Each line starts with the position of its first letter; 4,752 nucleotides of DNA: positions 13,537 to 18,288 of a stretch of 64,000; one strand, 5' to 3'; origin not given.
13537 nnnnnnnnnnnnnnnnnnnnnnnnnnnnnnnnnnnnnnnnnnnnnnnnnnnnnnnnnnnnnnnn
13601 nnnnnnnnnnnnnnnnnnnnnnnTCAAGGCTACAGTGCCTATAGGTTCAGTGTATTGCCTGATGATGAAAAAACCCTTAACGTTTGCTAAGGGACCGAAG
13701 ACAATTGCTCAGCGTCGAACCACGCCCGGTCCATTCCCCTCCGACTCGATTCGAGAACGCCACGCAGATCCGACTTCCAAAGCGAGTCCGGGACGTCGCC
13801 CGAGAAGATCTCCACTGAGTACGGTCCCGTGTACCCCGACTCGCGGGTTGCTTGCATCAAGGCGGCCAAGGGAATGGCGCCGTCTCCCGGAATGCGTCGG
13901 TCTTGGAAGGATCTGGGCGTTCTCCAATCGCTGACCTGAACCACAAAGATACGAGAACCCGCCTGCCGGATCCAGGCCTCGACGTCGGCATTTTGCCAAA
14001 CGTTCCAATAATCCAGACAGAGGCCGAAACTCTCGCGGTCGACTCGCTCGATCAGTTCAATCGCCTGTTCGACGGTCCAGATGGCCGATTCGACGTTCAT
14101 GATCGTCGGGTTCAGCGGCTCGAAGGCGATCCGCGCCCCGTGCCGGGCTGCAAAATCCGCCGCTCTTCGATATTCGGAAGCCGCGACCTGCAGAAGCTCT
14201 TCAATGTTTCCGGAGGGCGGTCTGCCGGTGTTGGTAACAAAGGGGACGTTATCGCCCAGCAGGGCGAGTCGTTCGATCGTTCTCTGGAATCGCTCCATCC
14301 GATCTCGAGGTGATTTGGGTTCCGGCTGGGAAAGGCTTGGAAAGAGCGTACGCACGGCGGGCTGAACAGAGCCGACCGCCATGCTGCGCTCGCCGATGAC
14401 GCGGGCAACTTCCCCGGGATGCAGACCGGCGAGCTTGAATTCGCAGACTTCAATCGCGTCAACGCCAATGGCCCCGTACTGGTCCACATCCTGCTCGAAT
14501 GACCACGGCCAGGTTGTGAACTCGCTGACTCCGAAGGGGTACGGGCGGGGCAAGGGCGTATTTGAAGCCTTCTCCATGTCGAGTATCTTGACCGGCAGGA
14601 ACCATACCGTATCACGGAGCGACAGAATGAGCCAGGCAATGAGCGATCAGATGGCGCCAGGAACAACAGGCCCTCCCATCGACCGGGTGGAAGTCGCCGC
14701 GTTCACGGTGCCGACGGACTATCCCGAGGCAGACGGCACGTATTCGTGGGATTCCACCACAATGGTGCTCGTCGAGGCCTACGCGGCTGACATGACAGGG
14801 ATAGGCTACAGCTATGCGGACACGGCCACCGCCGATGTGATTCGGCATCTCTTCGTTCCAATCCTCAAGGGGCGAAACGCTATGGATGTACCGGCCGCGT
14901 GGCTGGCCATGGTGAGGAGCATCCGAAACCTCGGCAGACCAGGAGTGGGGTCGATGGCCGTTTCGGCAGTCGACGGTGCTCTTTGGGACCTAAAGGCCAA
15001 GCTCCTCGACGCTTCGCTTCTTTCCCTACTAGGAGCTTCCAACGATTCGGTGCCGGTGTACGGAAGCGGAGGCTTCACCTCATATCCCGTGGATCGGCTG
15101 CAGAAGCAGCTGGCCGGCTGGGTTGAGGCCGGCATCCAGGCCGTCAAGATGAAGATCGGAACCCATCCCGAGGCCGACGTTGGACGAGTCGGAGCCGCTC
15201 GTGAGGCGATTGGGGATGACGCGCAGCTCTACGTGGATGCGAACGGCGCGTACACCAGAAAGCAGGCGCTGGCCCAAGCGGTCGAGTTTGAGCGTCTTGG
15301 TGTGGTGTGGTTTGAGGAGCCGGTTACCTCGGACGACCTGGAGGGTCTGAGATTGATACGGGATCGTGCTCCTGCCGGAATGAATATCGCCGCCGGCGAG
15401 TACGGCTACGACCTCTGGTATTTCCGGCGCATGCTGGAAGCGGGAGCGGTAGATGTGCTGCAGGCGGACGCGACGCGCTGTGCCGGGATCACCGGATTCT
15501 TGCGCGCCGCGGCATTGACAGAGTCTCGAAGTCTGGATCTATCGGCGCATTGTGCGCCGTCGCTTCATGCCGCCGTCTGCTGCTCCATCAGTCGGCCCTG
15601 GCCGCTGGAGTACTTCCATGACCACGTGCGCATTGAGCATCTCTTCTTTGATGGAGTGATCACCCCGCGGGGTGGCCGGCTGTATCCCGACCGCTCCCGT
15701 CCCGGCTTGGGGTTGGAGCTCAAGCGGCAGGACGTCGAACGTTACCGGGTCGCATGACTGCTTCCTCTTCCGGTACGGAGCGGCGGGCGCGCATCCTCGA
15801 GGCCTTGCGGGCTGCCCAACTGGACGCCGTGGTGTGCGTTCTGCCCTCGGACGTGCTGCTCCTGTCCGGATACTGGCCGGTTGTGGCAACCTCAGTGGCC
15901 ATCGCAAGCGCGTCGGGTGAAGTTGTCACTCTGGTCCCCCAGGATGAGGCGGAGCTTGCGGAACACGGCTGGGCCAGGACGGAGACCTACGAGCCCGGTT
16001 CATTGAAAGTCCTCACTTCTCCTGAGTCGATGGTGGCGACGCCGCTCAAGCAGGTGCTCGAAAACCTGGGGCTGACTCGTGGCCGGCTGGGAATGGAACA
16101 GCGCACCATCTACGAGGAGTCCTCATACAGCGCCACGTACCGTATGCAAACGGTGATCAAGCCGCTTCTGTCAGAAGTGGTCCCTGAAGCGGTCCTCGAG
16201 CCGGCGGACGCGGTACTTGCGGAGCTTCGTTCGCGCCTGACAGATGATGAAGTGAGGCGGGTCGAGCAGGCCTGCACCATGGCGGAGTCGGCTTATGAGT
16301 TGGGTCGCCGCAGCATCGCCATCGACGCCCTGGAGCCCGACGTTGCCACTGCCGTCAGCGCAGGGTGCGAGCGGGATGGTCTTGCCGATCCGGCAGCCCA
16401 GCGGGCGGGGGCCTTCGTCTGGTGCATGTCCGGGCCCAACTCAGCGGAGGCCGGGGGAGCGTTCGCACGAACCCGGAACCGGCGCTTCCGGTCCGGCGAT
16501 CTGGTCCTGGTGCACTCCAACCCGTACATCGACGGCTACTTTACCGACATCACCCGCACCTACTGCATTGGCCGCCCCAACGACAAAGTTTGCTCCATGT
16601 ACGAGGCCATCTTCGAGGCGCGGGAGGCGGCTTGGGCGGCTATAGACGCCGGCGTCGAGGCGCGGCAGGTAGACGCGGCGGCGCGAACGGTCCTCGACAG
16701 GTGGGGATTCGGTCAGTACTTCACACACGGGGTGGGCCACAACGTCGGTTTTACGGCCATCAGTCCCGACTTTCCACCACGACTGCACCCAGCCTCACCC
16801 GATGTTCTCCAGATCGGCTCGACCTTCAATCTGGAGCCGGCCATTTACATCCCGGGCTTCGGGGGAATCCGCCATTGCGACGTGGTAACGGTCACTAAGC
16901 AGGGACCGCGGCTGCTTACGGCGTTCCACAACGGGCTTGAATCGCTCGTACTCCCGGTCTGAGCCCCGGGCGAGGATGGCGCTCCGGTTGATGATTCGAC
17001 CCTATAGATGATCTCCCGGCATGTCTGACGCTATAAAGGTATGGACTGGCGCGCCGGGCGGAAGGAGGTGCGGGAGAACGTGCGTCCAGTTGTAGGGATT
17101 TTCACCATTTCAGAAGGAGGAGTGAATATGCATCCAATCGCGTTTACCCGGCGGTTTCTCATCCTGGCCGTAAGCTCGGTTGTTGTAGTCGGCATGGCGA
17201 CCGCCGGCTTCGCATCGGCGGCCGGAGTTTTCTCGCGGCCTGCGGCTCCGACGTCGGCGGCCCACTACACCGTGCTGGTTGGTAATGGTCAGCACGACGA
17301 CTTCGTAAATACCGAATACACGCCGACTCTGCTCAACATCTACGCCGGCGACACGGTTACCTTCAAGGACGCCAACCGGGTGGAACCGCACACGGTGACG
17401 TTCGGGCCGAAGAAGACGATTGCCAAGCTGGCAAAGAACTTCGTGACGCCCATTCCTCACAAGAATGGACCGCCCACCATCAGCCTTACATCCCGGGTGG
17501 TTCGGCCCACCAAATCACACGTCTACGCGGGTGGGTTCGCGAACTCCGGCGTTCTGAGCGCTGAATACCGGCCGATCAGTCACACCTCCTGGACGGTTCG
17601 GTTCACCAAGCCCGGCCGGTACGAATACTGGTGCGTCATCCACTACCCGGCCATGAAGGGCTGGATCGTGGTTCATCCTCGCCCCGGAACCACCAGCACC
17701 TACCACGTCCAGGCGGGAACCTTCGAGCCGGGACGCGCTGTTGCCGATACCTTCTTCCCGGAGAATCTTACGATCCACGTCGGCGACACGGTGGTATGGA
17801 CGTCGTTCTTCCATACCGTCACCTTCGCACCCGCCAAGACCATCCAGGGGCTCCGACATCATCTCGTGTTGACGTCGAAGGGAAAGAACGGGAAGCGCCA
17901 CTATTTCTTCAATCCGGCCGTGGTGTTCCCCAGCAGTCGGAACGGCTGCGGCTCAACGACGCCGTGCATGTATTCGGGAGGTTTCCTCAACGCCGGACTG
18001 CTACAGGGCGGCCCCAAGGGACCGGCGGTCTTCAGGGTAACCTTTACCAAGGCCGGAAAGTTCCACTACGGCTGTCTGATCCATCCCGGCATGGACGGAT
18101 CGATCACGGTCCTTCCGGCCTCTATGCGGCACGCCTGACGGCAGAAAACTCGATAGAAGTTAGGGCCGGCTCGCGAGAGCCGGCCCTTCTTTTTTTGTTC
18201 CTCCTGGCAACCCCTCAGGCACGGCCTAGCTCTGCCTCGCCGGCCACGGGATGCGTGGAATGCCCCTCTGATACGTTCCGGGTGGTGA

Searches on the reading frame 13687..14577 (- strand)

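Call 7: search_protein_families(library=pfam, proteins=[window:13687-14577:-], max_evalue=0.001)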
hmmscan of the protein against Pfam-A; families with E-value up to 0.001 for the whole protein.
window:13687-14577:- (296 aa): 1 family
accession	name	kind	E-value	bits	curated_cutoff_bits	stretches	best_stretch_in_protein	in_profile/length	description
PF01261.30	AP_endonuc_2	-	4e-35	122.1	31.1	1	36-272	6-244/249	Xylose isomerase-like TIM barrel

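Call 43: search_protein_families(library=ncbifam, proteins=[window:13687-14577:-], max_evalue=0.00001)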
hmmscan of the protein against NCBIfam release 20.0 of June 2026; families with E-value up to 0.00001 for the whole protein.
window:13687-14577:- (296 aa): 8 families
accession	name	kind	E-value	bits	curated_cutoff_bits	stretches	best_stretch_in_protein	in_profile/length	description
NF042435.1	DhshikDhtase_QuiC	equivalog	3.6e-12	45.6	1200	1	32-261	19-244/635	3-dehydroshikimate dehydratase QuiC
NF041099.2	keto_glucon_epim_IolO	equivalog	7.7e-10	38.5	300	1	34-258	30-247/269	5-keto-L-gluconate epimerase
TIGR03234.1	OH-pyruv-isom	equivalog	1.1e-09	38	353.45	1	124-256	113-239/254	hydroxypyruvate isomerase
NF043033.1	OxoTetrIsom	equivalog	1e-06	28.7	325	1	130-253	116-233/251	2-oxo-tetronate isomerase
NF051856.1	PsicseEpim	equivalog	2.5e-06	27.5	300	0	127-258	124-246/287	D-psicose 3-epimerase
NF007360.0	PRK09856.1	equivalog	3.2e-06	26.9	305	1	133-259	128-250/276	fructoselysine 3-epimerase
NF007441.0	PRK09989.1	equivalog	4e-06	26.8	412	1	131-256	121-240/258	HPr family phosphocarrier protein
NF009688.0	PRK13209.1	subfamily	8e-06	25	317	0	137-265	141-262/286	L-ribulose-5-phosphate 3-epimerase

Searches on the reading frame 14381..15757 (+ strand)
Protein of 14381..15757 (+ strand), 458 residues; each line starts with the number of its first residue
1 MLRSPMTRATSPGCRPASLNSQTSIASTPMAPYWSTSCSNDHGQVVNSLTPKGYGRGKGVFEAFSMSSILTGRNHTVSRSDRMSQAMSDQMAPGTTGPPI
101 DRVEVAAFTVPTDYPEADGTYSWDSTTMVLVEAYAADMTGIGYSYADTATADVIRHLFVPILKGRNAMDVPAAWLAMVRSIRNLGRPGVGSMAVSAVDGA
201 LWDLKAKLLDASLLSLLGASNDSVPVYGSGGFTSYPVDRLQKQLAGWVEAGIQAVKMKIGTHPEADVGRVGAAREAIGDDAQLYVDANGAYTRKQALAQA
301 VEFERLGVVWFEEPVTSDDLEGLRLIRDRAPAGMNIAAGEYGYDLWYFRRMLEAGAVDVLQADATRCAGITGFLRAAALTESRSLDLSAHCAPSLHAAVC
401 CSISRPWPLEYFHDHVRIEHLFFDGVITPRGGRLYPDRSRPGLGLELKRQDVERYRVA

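Call 7: search_protein_families(library=pfam, proteins=[window:14381-15757:+], max_evalue=0.001)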
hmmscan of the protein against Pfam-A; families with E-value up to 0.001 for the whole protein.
window:14381-15757:+ (458 aa): 2 families
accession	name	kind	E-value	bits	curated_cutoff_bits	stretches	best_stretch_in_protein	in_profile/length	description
PF13378.12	MR_MLE_C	-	1.5e-58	198.6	29.4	1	240-449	2-217/219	Enolase C-terminal domain-like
PF02746.21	MR_MLE_N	-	9.4e-11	42.4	22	1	115-218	15-117/117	Mandelate racemase / muconate lactonizing enzyme, N-terminal domain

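Call 22: search_solved_structures(query=window:14381-15757:+, max_evalue=1e-10)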
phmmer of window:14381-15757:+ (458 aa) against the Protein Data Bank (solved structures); distinct sequences matched with E-value up to 1e-10: 120 (the best 60 are shown).
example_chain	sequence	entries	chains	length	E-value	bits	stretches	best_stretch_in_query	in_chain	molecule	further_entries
3cyj_A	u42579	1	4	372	5.7e-129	434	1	96-456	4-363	Mandelate racemase/muconate lactonizing enzyme-like protein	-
2og9_A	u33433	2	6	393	2.9e-43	151.5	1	135-450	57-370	Mandelate racemase/muconate lactonizing enzyme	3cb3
5xd7_A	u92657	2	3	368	3.9e-41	144.5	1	138-415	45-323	3,6-anhydro-alpha-L-galactonate cycloisomerase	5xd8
2pp0_A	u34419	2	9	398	7.3e-41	143.6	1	94-450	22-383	L-talarate/Galactarate Dehydratase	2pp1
3ozm_A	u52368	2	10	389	1.3e-40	142.8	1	125-395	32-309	Putative mandelate racemase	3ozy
3h12_A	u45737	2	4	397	1.4e-40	142.7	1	125-395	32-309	mandelate racemase | Putative mandelate racemase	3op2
5xd9_A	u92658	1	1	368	3.6e-40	141.3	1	138-415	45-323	3,6-anhydro-alpha-L-galactonate cycloisomerase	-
2pp3_A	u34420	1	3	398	5.2e-40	140.8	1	94-450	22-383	L-talarate/galactarate dehydratase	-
3bjs_A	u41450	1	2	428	6.2e-39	137.2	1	136-455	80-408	Mandelate racemase/muconate lactonizing enzyme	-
5olc_A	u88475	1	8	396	1.4e-38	136.1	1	98-391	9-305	Galactonate dehydratase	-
2ovl_A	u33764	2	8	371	4.9e-36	127.7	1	100-446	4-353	Putative racemase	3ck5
4ggb_A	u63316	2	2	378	2.3e-34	122.2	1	114-455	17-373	Putative uncharacterized protein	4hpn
3no1_A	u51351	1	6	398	6.2e-34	120.8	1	80-457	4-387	Mandelate racemase/muconate lactonizing enzyme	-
4h83_A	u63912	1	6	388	9e-34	120.2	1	82-457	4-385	Mandelate racemase/muconate lactonizing enzyme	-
3ssz_A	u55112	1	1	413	3.9e-33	118.1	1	122-457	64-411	Mandelate racemase/muconate lactonizing enzyme, N-terminal domain protein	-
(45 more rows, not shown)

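Call 43: search_protein_families(library=ncbifam, proteins=[window:14381-15757:+], max_evalue=0.00001)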
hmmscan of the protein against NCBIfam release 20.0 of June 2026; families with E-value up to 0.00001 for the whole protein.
window:14381-15757:+ (458 aa): 15 families
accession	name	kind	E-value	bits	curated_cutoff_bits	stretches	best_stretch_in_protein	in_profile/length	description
NF047820.1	TalGalacDh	equivalog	7.4e-55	186.4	500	1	128-450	38-359/371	L-talarate/galactarate dehydratase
NF040866.1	AraD_Arch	equivalog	2.8e-41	141.7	650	1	141-457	52-371/372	arabinonate dehydratase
NF011968.0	PRK15440.1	equivalog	1.5e-30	106.4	393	1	125-449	56-385/395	L-rhamnonate dehydratase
NF010624.0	PRK14017.1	equivalog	9.6e-30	103.9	311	1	156-392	46-287/382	galactonate dehydratase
NF040790.2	glucon_galact_dh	equivalog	4.3e-26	91.6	750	1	120-393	18-302/390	bifunctional D-gluconate/D-galactonate dehydratase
NF043051.1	ManoateDhtManD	equivalog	5.8e-26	91.2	550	2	272-456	197-384/403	D-mannonate dehydratase ManD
NF011654.0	PRK15072.1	subfamily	8e-23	80.9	430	2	149-260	42-151/404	D-galactonate dehydratase family protein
TIGR02534.1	mucon_cyclo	subfamily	1.5e-20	73.6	334.95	1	153-400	65-303/368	muconate/chloromuconate family cycloisomerase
TIGR01928.1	menC_lowGC_arch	equivalog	1.7e-16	60.1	200.65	1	143-382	48-273/325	o-succinylbenzoate synthase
NF041118.1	A_G_epim_Thtga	equivalog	1.5e-15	57.2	500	1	195-391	99-291/341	L-Ala-D/L-Glu epimerase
NF042940.1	racemase_DgcA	equivalog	4.8e-11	42.5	400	1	192-330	83-215/323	N-acetyl-D-Glu racemase DgcA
NF043002.1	HProlDhtase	equivalog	7.7e-11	41.4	500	1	192-371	100-273/366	cis-3-hydroxy-L-proline dehydratase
NF002782.0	PRK02901.1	equivalog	2.7e-09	36.5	288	1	250-378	101-230/328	o-succinylbenzoate synthase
NF011708.0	PRK15129.1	equivalog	5e-07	29.1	343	1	193-323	87-213/321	L-Ala-D/L-Glu epimerase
TIGR01927.1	menC_gam_Gplu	equivalog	4.3e-06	26.2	130.55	1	246-325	121-201/307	o-succinylbenzoate synthase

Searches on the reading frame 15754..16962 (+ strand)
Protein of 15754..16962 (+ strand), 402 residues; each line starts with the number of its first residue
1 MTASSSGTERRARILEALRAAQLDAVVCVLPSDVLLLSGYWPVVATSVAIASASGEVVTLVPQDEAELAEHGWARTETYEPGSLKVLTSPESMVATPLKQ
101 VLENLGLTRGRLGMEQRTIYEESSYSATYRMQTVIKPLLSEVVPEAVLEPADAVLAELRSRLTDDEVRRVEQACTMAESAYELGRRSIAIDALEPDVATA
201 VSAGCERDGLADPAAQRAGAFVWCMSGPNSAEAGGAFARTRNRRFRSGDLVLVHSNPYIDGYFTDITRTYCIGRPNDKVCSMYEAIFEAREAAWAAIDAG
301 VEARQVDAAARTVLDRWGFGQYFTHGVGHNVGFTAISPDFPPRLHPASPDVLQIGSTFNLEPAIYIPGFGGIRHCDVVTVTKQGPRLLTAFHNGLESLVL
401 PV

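Call 7: search_protein_families(library=pfam, proteins=[window:15754-16962:+], max_evalue=0.001)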
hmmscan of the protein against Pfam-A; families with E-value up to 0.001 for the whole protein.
window:15754-16962:+ (402 aa): 2 families
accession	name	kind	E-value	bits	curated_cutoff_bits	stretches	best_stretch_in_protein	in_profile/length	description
PF00557.29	Peptidase_M24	-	9.3e-37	127.3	23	1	170-382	3-208/208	Metallopeptidase family M24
PF01321.24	Creatinase_N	-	2.2e-06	28.6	22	1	10-159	1-126/128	Creatinase/Prolidase N-terminal domain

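Call 43: search_protein_families(library=ncbifam, proteins=[window:15754-16962:+], max_evalue=0.00001)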
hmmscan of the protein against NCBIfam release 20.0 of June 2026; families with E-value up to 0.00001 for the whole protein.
window:15754-16962:+ (402 aa): 8 families
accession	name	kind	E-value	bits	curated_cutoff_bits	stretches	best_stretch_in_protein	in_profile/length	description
NF040821.1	dipep_PepQ_Arch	equivalog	9.9e-36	123.4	630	1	148-390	109-340/346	Xaa-Pro dipeptidase PepQ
NF007310.0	PRK09795.1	equivalog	5.9e-32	110.9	393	1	153-391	119-351/361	aminopeptidase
NF011720.0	PRK15173.1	subfamily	2.2e-09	36.8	420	1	242-392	187-336/343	peptidase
NF011173.0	PRK14575.1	equivalog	2.9e-09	36.4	850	1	242-392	250-399/406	putative peptidase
NF038259.1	ectoine_DoeA_2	exception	9.7e-09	34.4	575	1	97-385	99-373/386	ectoine hydrolase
NF011174.0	PRK14576.1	subfamily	6e-08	32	487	1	246-391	253-397/405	putative endopeptidase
TIGR00500.1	met_pdase_I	equivalog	7.4e-08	32.2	171.35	1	242-365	81-204/247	type I methionyl aminopeptidase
TIGR02993.1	ectoine_eutD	equivalog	8.6e-08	31.7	613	1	10-389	14-381/391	ectoine hydrolase DoeA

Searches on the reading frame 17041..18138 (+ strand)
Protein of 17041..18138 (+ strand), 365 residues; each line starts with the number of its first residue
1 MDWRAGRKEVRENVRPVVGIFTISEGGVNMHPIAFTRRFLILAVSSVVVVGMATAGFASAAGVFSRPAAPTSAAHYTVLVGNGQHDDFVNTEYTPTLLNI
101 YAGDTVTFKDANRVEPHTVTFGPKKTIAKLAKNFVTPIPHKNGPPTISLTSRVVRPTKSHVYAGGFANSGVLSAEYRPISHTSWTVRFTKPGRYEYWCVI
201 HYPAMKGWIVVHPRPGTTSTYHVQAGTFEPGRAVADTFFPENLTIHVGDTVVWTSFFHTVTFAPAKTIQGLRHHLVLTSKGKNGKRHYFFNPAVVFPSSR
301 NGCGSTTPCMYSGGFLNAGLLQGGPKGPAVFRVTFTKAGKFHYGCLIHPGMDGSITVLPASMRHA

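Call 7: search_protein_families(library=pfam, proteins=[window:17041-18138:+], max_evalue=0.001)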
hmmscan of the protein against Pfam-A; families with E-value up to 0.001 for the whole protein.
window:17041-18138:+ (365 aa): 2 families
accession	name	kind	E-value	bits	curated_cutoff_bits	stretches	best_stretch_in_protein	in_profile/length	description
PF00127.26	Copper-bind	-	1.2e-09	38.9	21.2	0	92-211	13-98/99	Copper binding proteins, plastocyanin/azurin family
PF13473.12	Cupredoxin_1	-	0.00017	22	27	0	181-211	75-104/104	Cupredoxin-like domain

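Call 43: search_protein_families(library=ncbifam, proteins=[window:17041-18138:+], max_evalue=0.00001)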
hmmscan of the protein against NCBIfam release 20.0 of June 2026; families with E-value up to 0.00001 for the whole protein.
window:17041-18138:+ (365 aa): 2 families
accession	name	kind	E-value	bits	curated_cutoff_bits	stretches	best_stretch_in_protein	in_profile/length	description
TIGR02656.1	cyanin_plasto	equivalog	3.2e-13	49.9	87.85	0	90-128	11-48/99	plastocyanin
TIGR02657.1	amicyanin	equivalog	6.5e-12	45.7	110.2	0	133-211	7-82/83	amicyanin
